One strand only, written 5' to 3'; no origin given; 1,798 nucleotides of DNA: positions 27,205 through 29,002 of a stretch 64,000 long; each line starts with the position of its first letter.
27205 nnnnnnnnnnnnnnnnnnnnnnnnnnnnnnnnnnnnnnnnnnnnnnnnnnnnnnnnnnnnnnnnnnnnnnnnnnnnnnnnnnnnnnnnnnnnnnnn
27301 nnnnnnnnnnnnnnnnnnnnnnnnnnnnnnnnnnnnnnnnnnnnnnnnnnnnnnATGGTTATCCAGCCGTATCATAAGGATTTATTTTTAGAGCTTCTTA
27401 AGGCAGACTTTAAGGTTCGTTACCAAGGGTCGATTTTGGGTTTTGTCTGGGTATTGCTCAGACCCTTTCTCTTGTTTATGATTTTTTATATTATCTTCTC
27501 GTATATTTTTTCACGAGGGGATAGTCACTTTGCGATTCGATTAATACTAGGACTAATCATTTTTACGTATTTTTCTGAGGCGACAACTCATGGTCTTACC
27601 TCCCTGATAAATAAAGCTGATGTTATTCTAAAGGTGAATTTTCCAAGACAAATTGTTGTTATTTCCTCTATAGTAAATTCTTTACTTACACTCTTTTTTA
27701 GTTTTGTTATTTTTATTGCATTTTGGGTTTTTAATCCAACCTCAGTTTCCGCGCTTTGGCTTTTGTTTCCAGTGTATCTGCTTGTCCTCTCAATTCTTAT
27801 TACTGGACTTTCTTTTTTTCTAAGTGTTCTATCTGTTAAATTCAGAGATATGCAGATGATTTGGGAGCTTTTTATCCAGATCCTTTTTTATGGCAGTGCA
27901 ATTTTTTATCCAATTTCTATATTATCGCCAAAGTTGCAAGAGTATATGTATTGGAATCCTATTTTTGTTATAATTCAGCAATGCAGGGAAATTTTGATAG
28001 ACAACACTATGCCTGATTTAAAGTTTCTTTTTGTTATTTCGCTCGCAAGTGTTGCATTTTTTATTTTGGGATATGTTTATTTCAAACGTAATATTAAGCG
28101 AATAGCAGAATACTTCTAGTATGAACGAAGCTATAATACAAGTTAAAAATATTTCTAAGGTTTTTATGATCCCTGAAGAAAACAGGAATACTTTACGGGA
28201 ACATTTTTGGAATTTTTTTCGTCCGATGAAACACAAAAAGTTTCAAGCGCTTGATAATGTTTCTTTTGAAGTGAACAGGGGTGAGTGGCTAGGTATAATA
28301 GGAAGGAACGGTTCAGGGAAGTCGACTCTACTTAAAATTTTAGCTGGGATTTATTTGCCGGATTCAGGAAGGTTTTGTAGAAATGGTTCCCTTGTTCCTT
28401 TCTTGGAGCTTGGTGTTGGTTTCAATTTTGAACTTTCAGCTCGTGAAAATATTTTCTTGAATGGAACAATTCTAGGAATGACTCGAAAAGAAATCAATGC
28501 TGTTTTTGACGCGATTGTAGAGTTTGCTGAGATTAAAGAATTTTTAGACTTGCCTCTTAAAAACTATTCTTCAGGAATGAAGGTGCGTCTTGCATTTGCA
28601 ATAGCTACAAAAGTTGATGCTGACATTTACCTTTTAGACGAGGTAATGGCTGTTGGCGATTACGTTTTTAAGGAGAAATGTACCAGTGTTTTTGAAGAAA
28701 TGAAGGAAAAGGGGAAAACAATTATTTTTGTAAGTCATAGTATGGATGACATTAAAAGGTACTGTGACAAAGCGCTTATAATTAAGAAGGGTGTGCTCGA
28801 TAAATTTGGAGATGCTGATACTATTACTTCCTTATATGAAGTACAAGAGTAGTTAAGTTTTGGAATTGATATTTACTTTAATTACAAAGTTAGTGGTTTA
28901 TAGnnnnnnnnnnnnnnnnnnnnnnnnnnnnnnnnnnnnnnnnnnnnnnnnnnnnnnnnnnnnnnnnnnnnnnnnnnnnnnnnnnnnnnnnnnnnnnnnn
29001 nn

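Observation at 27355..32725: Polymerase/terminator fusion (FkbM-GT2-GT2-GT4, 1273 aa) next to a CBD-less Wzm/Wzt exporter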

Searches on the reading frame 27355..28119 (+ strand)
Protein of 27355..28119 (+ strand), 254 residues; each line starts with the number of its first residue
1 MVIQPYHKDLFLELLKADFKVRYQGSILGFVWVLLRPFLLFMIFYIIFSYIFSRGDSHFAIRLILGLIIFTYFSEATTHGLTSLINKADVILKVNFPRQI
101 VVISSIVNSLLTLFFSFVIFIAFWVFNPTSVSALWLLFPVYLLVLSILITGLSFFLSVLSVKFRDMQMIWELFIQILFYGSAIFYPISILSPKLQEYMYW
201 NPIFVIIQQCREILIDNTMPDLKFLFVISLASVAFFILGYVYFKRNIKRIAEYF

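Call 4: search_protein_families(library=pfam, proteins=[window:27355-28119:+], max_evalue=0.01)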
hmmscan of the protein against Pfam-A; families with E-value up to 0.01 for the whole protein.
window:27355-28119:+ (254 aa): 1 family
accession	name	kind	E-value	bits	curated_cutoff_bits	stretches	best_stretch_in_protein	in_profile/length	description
PF01061.29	ABC2_membrane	-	6.4e-14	52.4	26.9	1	11-213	3-209/211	ABC-2 type transporter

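Call 6: search_protein_families(library=ncbifam, proteins=[window:27355-28119:+], max_evalue=0.00001)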
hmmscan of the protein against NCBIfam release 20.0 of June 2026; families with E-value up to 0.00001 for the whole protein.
window:27355-28119:+ (254 aa): 2 families
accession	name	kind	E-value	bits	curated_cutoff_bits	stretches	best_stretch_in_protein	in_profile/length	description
NF050109.1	galactan_ABC_perm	equivalog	3.6e-17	62.8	380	1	7-250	20-268/272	galactan export ABC transporter permease subunit Wzm/RfbD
NF050053.1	CapPschTportKpsM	equivalog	3.1e-10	40.5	300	1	10-245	8-251/257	capsule polysaccharide transporter KpsM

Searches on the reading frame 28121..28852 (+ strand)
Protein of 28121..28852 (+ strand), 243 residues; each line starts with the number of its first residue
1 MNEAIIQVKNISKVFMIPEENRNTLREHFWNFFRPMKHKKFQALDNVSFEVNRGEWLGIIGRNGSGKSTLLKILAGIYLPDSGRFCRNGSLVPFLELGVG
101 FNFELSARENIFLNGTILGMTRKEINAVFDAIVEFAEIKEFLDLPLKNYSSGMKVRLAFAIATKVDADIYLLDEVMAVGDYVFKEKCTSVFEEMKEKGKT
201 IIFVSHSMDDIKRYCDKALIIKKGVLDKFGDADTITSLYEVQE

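Call 4: search_protein_families(library=pfam, proteins=[window:28121-28852:+], max_evalue=0.01)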
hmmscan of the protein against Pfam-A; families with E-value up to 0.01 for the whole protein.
window:28121-28852:+ (243 aa): 6 families
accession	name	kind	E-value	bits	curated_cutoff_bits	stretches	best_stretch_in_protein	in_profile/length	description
PF00005.33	ABC_tran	-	5.1e-22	79.4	25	1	44-176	1-136/137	ABC transporter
PF13304.12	AAA_21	-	3.9e-07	30.9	27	1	58-77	3-22/304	AAA domain, putative AbiEii toxin, Type IV TA system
PF02463.25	SMC_N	-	3.1e-06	27.2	40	0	40-72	9-42/220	RecF/RecN/SMC N terminal domain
PF13555.12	AAA_29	-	0.00027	21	27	1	44-74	12-42/61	P-loop containing region of AAA domain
PF13175.12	AAA_15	-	0.00037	20.6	32.1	1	59-217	28-128/374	AAA ATPase domain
PF13476.12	AAA_23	-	0.0023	19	27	1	41-75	7-40/201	AAA domain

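Call 6: search_protein_families(library=ncbifam, proteins=[window:28121-28852:+], max_evalue=0.00001)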
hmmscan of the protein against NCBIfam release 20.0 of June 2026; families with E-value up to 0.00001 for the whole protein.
window:28121-28852:+ (243 aa): 179 families (the best 25 are shown)
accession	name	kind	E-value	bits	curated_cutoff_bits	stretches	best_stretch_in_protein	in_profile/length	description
NF010065.0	PRK13545.1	equivalog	2.7e-62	211.2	538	1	7-240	6-235/549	teichoic acids export protein ATP-binding subunit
NF010066.0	PRK13546.1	equivalog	8.2e-55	186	320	1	5-240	4-235/264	teichoic acids export ABC transporter ATP-binding subunit TagH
NF050108.1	galactan_ABC_ATP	equivalog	1.5e-53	181.5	400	1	41-242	42-243/244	galactan export ABC transporter ATP-binding subunit Wzt/RfbE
TIGR01188.1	drrA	subfamily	3.8e-35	121.6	312.45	2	104-233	80-209/302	daunorubicin resistance ABC transporter, ATP-binding protein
TIGR04521.1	ECF_ATPase_2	equivalog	3.3e-30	105.1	330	2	103-235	98-232/279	energy-coupling factor transporter ATPase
NF010059.0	PRK13536.1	equivalog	1.3e-27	96.4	549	1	42-225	57-251/342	nodulation factor ABC transporter ATP-binding protein NodI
TIGR04520.1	ECF_ATPase_1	equivalog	2.2e-27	96.2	315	2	38-85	12-59/269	energy-coupling factor transporter ATPase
NF010170.0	PRK13651.1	equivalog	6.8e-27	94.2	432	2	103-233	119-250/308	cobalt transporter ATP-binding subunit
NF010060.0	PRK13537.1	equivalog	3.9e-26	91.7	521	1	43-224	30-222/314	nodulation factor ABC transporter ATP-binding protein NodI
TIGR01288.1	nodI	equivalog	9.5e-26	90.5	424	1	44-225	20-212/303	nodulation factor ABC transporter ATP-binding protein NodI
TIGR03740.1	galliderm_ABC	subfamily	1.4e-25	90.3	309.75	1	37-228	9-204/223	lantibiotic protection ABC transporter ATP-binding subunit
TIGR01166.1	cbiO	subfamily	2.8e-24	85.6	211.8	2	41-92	5-56/190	cobalt ABC transporter, ATP-binding protein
NF040933.2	ABC_arch_GlcV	equivalog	1.2e-23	83.6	450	2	36-91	14-69/357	glucose ABC transporter ATP-binding protein GlcV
NF041861.1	YtfR_transport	equivalog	4.6e-23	81.4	850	1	40-226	13-215/492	galactofuranose ABC transporter, ATP-binding protein YtfR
TIGR00968.1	3a0106s01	subfamily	5.1e-23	81.8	342.75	1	38-235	10-218/237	sulfate ABC transporter ATP-binding protein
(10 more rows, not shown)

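Call 66: search_protein_families(library=pfam, proteins=[window:28121-28852:+], max_evalue=10)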
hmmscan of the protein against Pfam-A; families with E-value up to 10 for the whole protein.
window:28121-28852:+ (243 aa): 17 families
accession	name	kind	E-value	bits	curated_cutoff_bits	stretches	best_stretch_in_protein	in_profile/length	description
PF00005.33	ABC_tran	-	5.1e-22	79.4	25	1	44-176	1-136/137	ABC transporter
PF13304.12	AAA_21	-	3.9e-07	30.9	27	2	58-77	3-22/304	AAA domain, putative AbiEii toxin, Type IV TA system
PF02463.25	SMC_N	-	3.1e-06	27.2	40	2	40-72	9-42/220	RecF/RecN/SMC N terminal domain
PF13555.12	AAA_29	-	0.00027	21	27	1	44-74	12-42/61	P-loop containing region of AAA domain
PF13175.12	AAA_15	-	0.00037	20.6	32.1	1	59-217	28-128/374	AAA ATPase domain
PF13476.12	AAA_23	-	0.0023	19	27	1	41-75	7-40/201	AAA domain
PF14606.12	Lipase_GDSL_3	-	0.012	16.4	27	1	159-217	52-111/178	GDSL-like Lipase/Acylhydrolase family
PF25683.1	URGCP_GTPase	-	0.02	14.1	55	1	53-105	188-240/396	URGCP-like GTPase domain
PF07485.16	DUF1529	-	0.08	13.2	25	1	90-133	35-77/121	Domain of Unknown Function (DUF1259)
PF00004.35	AAA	-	0.084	13.8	21.2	1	59-78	3-22/131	ATPase family associated with various cellular activities (AAA)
PF01926.29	MMR_HSR1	-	0.084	13.4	21.9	1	58-76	3-21/113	50S ribosome-binding GTPase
PF00931.28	NB-ARC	-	0.13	11.9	23.5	1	52-72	16-36/248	NB-ARC domain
PF25199.1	nSTAND_NTPase5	-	0.15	12.4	34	1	52-74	39-61/145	Novel STAND NTPase 5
PF20720.3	nSTAND3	-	0.15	12.2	27.2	1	56-80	19-43/155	Novel STAND NTPase 3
PF04566.18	RNA_pol_Rpb2_4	-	0.2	12.2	28.7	1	111-124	1-14/62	RNA polymerase Rpb2, domain 4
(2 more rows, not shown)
